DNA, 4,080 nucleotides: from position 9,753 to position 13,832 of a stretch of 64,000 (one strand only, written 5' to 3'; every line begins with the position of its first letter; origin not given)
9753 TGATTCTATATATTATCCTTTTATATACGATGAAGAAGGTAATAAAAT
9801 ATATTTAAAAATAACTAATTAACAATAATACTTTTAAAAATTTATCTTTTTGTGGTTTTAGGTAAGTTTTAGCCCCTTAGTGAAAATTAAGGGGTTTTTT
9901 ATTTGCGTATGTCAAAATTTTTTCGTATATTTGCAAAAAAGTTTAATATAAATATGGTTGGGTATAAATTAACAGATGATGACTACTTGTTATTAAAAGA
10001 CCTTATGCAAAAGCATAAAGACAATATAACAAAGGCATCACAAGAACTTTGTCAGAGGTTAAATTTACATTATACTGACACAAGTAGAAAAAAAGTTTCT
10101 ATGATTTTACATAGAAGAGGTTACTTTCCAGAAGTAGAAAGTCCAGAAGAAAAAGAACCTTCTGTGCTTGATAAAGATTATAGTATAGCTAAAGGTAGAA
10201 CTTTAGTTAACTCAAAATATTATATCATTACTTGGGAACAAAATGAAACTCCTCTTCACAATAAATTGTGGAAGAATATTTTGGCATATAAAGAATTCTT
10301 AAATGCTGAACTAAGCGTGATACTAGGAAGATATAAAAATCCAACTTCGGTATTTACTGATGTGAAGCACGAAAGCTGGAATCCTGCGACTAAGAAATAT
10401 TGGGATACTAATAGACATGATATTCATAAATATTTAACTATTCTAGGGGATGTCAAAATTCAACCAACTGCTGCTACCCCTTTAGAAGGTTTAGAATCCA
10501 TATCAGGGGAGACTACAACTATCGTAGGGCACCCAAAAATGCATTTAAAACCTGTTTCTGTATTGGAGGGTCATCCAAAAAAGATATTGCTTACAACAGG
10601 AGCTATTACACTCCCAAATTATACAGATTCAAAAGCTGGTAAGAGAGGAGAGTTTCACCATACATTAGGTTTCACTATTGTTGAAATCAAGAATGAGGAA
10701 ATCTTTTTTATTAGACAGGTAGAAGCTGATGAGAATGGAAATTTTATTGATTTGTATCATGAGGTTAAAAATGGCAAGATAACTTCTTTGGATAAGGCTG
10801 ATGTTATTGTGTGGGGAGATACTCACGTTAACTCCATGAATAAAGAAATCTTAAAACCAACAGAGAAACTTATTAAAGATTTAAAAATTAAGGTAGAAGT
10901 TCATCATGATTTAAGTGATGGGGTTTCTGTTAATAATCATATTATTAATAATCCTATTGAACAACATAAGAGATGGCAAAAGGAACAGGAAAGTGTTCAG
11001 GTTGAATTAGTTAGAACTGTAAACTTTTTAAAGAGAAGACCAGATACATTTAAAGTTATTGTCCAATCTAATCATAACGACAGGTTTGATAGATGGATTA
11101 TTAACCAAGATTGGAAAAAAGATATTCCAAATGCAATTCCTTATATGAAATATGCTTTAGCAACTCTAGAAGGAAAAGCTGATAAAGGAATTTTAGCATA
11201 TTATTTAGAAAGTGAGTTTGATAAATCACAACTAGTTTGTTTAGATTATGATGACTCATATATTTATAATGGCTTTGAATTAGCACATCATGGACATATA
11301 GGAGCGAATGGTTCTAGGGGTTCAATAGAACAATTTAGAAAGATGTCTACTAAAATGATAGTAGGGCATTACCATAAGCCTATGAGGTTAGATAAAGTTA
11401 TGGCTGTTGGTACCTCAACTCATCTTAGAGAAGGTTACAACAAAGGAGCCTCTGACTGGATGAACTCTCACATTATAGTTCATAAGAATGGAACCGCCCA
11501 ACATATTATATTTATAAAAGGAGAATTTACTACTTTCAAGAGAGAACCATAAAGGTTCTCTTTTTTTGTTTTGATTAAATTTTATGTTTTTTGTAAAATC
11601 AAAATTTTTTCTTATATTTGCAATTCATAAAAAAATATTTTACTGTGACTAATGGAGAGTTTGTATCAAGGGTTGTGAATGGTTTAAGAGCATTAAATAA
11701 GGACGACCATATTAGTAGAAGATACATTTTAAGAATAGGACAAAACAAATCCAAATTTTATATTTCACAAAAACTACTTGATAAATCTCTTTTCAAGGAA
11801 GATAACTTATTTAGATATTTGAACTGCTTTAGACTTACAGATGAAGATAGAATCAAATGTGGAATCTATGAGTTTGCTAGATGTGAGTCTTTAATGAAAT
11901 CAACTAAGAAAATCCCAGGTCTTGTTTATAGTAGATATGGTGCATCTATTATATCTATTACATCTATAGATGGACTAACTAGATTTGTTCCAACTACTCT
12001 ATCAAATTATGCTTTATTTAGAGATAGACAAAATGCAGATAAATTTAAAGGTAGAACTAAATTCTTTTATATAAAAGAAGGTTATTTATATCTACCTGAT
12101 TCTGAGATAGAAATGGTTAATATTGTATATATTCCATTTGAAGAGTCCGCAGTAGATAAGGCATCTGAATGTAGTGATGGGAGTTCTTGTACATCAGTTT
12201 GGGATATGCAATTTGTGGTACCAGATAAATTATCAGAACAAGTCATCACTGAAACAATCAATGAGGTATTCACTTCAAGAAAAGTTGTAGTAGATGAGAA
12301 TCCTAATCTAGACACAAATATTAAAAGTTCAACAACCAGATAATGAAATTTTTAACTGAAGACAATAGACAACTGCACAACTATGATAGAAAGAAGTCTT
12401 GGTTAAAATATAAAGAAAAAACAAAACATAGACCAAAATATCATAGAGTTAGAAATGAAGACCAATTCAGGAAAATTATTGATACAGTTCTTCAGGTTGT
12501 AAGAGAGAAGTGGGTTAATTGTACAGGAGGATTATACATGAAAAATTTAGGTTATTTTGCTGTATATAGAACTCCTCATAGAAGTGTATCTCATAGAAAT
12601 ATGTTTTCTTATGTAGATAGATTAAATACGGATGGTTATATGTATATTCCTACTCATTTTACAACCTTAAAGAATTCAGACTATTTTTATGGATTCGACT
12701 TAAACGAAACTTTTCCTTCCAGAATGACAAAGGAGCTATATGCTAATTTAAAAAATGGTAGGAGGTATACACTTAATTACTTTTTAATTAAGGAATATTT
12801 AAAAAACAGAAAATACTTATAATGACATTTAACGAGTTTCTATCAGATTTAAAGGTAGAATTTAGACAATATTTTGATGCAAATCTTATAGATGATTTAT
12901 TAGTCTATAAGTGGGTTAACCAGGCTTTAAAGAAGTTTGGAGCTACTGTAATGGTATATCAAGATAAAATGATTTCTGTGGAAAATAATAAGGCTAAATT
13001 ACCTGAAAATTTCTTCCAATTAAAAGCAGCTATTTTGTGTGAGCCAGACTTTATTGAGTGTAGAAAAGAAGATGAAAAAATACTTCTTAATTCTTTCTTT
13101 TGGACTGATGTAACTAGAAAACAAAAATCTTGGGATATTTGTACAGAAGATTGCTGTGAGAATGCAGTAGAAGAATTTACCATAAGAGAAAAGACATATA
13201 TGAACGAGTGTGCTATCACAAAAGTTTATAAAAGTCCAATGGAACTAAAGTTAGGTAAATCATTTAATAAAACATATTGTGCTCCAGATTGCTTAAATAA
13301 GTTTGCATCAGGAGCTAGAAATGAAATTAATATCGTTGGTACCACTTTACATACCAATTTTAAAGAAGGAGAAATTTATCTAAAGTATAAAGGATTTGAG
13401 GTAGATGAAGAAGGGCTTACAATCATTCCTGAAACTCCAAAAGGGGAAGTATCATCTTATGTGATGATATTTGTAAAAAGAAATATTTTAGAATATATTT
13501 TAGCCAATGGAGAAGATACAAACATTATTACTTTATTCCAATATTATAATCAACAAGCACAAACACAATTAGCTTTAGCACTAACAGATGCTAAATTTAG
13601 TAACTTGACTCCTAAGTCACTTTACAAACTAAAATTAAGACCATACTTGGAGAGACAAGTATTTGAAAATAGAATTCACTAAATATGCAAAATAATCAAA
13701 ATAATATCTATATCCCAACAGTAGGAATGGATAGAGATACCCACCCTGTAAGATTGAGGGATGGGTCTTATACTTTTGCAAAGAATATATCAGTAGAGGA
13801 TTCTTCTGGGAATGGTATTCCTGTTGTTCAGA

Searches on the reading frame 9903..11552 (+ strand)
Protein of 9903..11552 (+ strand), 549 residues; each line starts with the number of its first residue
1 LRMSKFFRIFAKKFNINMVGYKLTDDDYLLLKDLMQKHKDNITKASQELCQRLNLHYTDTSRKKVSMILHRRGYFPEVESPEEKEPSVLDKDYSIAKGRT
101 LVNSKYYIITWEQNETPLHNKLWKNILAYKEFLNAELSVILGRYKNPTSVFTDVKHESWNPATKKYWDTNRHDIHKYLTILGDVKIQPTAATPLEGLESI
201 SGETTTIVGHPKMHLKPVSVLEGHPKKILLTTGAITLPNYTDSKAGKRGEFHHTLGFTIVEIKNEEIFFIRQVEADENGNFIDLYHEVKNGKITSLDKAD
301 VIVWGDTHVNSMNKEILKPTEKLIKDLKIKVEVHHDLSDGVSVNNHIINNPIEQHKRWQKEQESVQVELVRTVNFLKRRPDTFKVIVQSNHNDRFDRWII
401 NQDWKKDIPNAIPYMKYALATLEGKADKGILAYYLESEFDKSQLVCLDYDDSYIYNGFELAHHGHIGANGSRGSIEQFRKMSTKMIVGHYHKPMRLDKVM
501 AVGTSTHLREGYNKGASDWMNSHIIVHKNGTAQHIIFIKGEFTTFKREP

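Call 76: search_protein_families(library=phrogs, proteins=[window:9903-11552:+], max_evalue=0.00001)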
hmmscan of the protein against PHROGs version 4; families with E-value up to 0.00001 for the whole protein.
window:9903-11552:+ (549 aa): 1 family
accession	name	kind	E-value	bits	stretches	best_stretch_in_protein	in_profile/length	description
phrog_1745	-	other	7.5e-146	487.9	1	32-543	29-540/542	DNA transfer protein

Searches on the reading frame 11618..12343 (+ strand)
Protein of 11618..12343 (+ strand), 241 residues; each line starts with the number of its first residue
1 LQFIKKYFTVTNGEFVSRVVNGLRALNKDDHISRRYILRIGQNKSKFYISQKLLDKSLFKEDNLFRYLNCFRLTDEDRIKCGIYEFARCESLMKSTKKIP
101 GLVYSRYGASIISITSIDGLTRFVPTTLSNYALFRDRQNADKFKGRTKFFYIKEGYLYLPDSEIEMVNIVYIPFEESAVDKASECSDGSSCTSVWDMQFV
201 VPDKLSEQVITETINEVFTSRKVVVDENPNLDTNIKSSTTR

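Call 76: search_protein_families(library=phrogs, proteins=[window:11618-12343:+], max_evalue=0.00001)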
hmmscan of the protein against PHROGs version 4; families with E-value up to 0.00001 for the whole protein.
window:11618-12343:+ (241 aa): 1 family
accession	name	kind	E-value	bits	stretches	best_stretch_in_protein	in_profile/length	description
phrog_9863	-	head and packaging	7e-25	89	1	11-234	3-232/236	virion structural protein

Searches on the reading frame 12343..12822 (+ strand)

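Call 76: search_protein_families(library=phrogs, proteins=[window:12343-12822:+], max_evalue=0.00001)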
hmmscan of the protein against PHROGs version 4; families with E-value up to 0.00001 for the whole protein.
window:12343-12822:+ (159 aa): 1 family
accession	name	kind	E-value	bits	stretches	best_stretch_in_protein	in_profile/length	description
phrog_35389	-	unknown function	4.1e-08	34.5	1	12-147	13-146/163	-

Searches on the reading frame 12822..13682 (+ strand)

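Call 76: search_protein_families(library=phrogs, proteins=[window:12822-13682:+], max_evalue=0.00001)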
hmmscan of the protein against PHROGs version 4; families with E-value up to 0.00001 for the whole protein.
window:12822-13682:+ (286 aa): 1 family
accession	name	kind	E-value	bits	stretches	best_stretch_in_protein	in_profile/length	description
phrog_34036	-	head and packaging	1.9e-38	133.4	1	13-262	14-265/290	virion structural protein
